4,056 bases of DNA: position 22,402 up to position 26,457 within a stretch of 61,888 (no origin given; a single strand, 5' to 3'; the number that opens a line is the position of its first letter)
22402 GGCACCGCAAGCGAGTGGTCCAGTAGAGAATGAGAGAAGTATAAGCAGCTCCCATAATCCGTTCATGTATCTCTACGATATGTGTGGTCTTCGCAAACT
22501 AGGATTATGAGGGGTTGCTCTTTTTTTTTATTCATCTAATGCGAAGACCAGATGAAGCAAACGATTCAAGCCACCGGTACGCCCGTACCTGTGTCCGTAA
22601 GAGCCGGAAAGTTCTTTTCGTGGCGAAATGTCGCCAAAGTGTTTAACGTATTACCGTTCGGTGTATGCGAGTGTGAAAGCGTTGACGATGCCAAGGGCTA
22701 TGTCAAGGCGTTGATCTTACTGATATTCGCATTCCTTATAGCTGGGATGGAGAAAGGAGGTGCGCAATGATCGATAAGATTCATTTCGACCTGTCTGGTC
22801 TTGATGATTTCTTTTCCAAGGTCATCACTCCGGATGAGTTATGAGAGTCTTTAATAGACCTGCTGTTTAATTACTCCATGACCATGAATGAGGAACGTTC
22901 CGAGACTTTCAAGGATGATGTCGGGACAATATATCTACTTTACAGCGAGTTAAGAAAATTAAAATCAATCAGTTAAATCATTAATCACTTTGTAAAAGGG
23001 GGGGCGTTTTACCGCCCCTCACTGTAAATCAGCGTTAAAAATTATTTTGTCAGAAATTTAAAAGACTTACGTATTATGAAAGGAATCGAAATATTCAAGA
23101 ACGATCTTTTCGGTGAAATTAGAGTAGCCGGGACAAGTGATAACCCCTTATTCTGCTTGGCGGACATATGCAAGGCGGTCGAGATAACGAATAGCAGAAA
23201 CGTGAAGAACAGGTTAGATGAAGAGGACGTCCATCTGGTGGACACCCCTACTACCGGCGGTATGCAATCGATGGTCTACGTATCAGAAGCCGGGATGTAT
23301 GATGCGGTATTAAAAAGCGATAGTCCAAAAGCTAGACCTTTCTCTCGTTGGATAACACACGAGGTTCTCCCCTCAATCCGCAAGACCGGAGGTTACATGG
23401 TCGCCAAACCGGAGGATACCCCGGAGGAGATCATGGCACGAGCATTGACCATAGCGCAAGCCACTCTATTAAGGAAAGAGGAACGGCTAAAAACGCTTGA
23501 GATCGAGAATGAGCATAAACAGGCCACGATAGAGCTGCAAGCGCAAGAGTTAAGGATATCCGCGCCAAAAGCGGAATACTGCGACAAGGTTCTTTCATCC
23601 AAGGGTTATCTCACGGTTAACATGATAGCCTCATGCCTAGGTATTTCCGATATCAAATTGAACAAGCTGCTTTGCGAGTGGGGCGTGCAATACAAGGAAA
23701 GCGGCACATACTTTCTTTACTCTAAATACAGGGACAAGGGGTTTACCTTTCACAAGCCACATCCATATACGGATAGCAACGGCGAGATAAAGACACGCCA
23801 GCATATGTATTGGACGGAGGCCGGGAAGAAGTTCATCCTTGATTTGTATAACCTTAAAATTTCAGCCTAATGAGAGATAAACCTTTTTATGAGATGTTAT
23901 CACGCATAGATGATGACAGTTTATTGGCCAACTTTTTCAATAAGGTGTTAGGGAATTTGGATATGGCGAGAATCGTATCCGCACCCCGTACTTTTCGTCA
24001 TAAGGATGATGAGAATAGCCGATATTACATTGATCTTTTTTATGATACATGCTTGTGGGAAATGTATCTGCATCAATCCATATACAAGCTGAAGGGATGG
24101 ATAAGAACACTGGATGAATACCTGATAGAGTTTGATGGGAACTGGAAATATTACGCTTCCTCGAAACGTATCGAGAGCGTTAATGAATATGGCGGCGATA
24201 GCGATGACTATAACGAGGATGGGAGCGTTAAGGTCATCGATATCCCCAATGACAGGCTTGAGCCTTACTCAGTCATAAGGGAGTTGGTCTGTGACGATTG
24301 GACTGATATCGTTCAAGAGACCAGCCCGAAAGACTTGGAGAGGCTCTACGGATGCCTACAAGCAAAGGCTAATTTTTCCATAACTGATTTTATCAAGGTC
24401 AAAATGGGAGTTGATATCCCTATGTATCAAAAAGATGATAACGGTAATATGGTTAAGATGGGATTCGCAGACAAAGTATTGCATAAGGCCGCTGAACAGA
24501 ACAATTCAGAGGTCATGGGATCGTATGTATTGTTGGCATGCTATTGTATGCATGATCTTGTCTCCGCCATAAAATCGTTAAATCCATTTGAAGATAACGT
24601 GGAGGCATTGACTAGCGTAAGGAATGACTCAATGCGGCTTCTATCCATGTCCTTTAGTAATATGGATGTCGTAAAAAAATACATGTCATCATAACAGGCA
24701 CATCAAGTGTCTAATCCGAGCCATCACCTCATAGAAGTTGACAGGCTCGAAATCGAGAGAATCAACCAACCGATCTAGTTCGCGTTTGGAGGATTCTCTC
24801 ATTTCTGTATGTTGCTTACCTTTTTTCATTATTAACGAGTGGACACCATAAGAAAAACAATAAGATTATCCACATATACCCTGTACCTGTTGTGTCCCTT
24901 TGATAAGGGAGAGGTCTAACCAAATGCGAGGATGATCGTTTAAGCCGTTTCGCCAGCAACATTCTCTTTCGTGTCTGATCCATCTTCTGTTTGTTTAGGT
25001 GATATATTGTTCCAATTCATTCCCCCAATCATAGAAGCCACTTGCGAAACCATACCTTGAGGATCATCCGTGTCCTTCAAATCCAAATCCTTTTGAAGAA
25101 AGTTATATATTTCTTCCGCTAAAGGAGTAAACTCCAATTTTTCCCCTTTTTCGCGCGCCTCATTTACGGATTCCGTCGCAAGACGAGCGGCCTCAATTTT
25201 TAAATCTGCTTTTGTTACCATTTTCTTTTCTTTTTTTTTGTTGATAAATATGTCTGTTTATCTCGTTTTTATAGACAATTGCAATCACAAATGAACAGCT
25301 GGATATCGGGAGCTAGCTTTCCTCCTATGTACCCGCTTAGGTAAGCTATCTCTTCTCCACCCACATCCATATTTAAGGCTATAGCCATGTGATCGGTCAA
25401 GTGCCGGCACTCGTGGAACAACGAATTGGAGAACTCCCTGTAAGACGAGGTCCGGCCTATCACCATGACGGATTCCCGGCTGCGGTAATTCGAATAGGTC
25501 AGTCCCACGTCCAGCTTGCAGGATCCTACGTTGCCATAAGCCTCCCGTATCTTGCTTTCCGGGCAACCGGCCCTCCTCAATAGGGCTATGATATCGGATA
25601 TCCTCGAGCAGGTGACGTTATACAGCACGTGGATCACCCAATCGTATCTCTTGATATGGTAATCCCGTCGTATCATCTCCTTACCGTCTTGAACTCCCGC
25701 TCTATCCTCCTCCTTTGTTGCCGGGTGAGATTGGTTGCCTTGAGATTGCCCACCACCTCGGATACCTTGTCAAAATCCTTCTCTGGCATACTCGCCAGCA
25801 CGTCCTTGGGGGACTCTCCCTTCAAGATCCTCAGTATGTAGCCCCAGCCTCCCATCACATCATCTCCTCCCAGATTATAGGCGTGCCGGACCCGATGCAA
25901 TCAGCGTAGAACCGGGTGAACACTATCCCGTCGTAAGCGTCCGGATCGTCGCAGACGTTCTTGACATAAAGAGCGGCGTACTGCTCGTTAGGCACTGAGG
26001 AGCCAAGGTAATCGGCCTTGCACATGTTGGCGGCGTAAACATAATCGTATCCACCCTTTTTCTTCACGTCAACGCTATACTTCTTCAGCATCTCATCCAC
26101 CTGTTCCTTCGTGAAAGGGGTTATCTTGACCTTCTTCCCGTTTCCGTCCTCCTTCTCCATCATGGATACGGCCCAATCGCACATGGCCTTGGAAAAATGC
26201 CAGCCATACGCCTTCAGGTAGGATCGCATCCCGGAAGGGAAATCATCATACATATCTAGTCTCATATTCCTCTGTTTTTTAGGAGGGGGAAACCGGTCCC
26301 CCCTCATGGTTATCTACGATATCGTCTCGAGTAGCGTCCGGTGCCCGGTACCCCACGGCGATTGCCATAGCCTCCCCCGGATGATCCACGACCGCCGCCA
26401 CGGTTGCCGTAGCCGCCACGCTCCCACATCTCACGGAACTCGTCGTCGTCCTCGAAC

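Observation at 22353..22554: Structured leader cassette 2 with a strong intrinsic terminator (U9), upstream of the antirepressor module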

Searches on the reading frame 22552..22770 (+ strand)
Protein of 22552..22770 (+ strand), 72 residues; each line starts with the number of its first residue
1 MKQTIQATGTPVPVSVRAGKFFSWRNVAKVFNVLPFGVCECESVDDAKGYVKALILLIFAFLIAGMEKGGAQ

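Call 14: search_protein_families(library=pfam, proteins=[window:22552-22770:+], max_evalue=0.01)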
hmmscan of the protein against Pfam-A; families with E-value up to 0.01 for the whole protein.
window:22552-22770:+ (72 aa): 0 families

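Call 15: search_protein_families(library=phrogs, proteins=[window:22552-22770:+], max_evalue=0.001)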
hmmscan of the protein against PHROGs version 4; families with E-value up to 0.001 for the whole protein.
window:22552-22770:+ (72 aa): 0 families

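Call 24: find_related_loci(query=A1, collection=viral_contigs, flank=2500)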
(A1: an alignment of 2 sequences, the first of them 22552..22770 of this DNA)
Query A1 (72 aa) in viral_contigs; peptide patterns used: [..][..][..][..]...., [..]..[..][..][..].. (x = any residue, [..] = any of these).
64 stretches matched a pattern; 15 encode a relative of the query (tblastn E <= 1e-3); 15 distinct loci.
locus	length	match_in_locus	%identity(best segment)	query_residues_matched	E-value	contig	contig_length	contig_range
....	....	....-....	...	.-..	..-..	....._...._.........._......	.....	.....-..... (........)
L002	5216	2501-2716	100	1-72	5e-46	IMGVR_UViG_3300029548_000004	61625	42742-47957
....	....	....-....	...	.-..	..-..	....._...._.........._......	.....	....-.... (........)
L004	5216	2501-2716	100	1-72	5e-46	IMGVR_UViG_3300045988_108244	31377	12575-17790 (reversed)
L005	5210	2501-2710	93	1-70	2e-42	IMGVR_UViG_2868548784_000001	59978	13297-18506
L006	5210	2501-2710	91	1-70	6e-42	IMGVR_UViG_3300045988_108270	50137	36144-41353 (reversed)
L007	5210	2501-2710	91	1-70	6e-42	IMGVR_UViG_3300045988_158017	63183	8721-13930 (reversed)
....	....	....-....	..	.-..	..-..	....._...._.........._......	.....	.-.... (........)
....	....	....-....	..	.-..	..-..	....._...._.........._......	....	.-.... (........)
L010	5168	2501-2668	50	15-70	6e-17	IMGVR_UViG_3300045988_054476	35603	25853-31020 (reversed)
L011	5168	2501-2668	50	15-70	6e-17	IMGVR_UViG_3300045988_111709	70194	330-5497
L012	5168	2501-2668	46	15-70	1e-15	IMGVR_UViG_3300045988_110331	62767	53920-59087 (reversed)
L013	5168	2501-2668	48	15-70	2e-15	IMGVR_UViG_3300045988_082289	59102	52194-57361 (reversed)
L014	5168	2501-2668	48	15-70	2e-15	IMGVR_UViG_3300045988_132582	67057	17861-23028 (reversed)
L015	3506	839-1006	48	15-70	2e-15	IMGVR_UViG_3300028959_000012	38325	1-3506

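Call 27: find_homologous_proteins(query=A1, max_evalue=0.001)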
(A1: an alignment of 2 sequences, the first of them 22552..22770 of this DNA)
Query A1 (2 sequences) (72 aa, profile of the alignment): 39 proteins with E <= 0.001 among 42 candidates.
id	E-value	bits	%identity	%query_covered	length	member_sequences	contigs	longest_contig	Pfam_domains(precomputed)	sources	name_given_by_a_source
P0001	5.1e-41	156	46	82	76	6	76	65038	-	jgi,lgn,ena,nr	jgi:hypothetical protein|nr:MAG TPA: hypothetical protein [Caudoviricetes sp.]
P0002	1.2e-38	149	42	93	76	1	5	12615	-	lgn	-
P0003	5.5e-38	147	40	93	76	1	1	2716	-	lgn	-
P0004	1.0e-37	146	40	93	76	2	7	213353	-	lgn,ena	-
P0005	6.5e-37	143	41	96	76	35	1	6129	-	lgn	-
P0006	7.7e-37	143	40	93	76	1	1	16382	-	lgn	-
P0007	1.6e-36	142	44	82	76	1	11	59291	-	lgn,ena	-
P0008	7.1e-36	140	99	100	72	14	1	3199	-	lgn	-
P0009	2.5e-35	138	44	82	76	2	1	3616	-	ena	-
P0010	5.5e-34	134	96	100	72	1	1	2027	-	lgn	-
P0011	2.7e-33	132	41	82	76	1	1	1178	-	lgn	-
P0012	1.7e-32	129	89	97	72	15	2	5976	-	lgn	-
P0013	3.9e-32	128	67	100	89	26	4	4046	-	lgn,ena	-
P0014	1.4e-31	126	83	97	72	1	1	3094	-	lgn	-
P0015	2.6e-31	125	67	96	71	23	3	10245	-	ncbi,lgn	-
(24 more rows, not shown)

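Call 29: find_related_loci(query=A3, collection=genome_contigs, flank=2500)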
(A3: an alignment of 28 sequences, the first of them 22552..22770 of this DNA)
Query A3 (72 aa) in genome_contigs; peptide patterns used: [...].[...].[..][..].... (x = any residue, [..] = any of these).
76 stretches matched a pattern, but none encodes a relative of the query by tblastn (E <= 1e-3).

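Call 30: find_related_loci(query=A3, collection=viral_contigs, flank=2500)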
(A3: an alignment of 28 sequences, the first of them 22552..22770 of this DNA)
Query A3 (72 aa) in viral_contigs; peptide patterns used: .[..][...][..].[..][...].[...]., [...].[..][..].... (x = any residue, [..] = any of these).
84 stretches matched a pattern; 50 encode a relative of the query (tblastn E <= 1e-3); 50 distinct loci.
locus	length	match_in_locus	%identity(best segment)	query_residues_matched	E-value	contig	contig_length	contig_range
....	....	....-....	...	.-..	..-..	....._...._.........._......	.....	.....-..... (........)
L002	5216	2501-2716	100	1-72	2e-45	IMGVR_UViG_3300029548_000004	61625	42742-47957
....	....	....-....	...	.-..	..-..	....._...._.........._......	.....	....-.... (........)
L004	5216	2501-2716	100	1-72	2e-45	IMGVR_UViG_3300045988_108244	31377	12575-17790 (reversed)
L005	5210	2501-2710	93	1-70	5e-42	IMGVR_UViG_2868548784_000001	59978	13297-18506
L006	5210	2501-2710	91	1-70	2e-41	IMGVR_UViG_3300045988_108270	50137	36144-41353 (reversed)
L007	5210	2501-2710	91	1-70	2e-41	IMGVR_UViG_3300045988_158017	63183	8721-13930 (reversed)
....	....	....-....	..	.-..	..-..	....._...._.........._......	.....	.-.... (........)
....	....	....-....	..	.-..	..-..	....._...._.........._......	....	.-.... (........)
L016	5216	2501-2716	54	1-71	7e-25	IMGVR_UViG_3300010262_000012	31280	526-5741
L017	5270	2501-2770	44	1-70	2e-21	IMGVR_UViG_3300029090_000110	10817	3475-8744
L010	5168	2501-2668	50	15-70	2e-16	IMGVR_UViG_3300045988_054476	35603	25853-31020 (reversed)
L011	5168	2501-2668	50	15-70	2e-16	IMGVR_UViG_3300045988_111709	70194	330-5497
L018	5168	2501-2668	48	15-70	1e-15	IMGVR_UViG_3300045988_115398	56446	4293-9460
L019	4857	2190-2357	48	15-70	1e-15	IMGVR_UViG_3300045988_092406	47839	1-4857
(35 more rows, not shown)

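Call 41: find_related_loci(query=A3, collection=metagenome_contigs, flank=1500)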
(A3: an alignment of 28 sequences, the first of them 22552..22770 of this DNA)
Query A3 (72 aa) in metagenome_contigs; peptide patterns used: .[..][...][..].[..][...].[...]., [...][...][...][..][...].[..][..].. (x = any residue, [..] = any of these).
597 stretches matched a pattern (row limit reached: there are more); 56 encode a relative of the query (tblastn E <= 1e-3); 56 distinct loci.
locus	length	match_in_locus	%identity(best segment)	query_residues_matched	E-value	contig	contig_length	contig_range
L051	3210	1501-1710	93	1-70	3e-42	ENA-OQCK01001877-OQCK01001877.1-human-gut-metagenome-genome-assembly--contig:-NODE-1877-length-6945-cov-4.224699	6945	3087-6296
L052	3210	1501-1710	91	1-70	1e-41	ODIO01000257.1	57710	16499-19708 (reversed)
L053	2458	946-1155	91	1-70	1e-41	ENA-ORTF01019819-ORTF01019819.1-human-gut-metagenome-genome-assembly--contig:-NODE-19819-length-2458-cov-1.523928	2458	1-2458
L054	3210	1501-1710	91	1-70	1e-41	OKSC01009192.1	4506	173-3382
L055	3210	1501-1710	91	1-70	1e-41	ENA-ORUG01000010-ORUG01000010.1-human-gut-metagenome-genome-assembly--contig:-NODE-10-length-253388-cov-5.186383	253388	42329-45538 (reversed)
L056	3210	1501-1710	61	1-70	2e-29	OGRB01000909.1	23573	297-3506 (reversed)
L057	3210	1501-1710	61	1-70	2e-29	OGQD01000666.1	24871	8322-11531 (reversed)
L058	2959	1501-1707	67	1-69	4e-29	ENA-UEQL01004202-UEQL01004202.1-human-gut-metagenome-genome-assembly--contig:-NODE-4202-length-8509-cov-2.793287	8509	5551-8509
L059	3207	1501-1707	67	1-69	4e-29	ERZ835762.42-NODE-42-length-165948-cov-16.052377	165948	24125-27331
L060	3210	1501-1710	63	1-70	3e-29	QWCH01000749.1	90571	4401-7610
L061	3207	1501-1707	65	1-69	1e-28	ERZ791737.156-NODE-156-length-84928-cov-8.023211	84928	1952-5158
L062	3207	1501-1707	65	1-69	2e-28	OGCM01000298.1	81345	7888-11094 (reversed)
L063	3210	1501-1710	59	1-70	7e-27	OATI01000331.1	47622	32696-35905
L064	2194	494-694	60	1-67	2e-25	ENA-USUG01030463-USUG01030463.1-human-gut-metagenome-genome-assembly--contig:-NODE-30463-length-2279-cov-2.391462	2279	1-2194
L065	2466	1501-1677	64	1-64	3e-24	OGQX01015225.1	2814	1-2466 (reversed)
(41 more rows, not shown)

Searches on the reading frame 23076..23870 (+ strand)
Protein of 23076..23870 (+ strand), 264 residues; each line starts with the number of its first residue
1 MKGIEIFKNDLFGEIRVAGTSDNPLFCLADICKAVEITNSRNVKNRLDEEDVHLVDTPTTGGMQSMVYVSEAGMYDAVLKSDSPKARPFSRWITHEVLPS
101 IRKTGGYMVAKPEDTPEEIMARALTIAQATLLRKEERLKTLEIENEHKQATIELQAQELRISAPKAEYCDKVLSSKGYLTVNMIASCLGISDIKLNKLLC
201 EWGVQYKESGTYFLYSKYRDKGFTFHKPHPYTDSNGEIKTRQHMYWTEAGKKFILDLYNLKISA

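Call 14: search_protein_families(library=pfam, proteins=[window:23076-23870:+], max_evalue=0.01)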
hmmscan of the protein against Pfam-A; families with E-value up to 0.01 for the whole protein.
window:23076-23870:+ (264 aa): 2 families
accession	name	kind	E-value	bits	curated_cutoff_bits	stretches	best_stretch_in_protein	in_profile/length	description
PF03374.19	ANT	-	1.5e-26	93.3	25.3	1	157-258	2-105/108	Phage antirepressor protein KilAC domain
PF02498.22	Bro-N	-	7.6e-19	68.6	25.6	1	14-99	1-96/96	BRO family, N-terminal domain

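Call 15: search_protein_families(library=phrogs, proteins=[window:23076-23870:+], max_evalue=0.001)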
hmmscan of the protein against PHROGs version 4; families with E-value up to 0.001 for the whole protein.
window:23076-23870:+ (264 aa): 13 families
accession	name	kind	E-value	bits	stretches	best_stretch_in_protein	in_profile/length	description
phrog_130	-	transcription regulation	2.7e-69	235.4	1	1-258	157-408/480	anti-repressor Ant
phrog_2899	-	transcription regulation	9.9e-35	121.4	1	1-151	4-155/263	anti-repressor Ant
phrog_2593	-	transcription regulation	9.7e-28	98.6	1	15-156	32-185/255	anti-repressor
phrog_463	-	transcription regulation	8.8e-26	91.9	1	1-157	2-162/250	anti-repressor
phrog_7940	-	unknown function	1.8e-25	90.9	1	1-125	1-125/252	-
phrog_63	-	transcription regulation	2.5e-23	84.1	1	135-259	231-357/431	anti-repressor Ant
phrog_25722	-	unknown function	1.2e-21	78.1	1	24-116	25-119/150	-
phrog_2011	-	transcription regulation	1.4e-20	75.2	1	6-164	3-176/275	anti-repressor Ant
phrog_5060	-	transcription regulation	4.8e-20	73.5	1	14-129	16-143/224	anti-repressor Ant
phrog_245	-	transcription regulation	2.1e-19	71.2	1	13-120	49-150/319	anti-repressor Ant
phrog_25289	-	unknown function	4.5e-16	59.9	1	195-259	1-65/79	-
phrog_9976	-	transcription regulation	1.5e-12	48.8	1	15-110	11-109/188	anti-repressor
phrog_2977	-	transcription regulation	8.6e-09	36.3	1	1-83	61-147/150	anti-repressor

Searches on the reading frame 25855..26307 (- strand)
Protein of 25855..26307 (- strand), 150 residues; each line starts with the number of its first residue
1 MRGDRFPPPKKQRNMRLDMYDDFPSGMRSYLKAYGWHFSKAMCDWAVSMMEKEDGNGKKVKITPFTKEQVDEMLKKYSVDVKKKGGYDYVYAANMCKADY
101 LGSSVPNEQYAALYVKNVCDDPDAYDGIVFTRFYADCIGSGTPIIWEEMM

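Call 110: search_protein_families(library=pfam, proteins=[window:25855-26307:-], max_evalue=0.001)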
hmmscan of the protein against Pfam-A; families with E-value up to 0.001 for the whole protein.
window:25855-26307:- (150 aa): 1 family
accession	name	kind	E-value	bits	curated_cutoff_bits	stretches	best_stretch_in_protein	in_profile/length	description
PF25223.1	DUF7841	-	4.4e-33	114.4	25.2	1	26-149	3-113/114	Domain of unknown function (DUF7841)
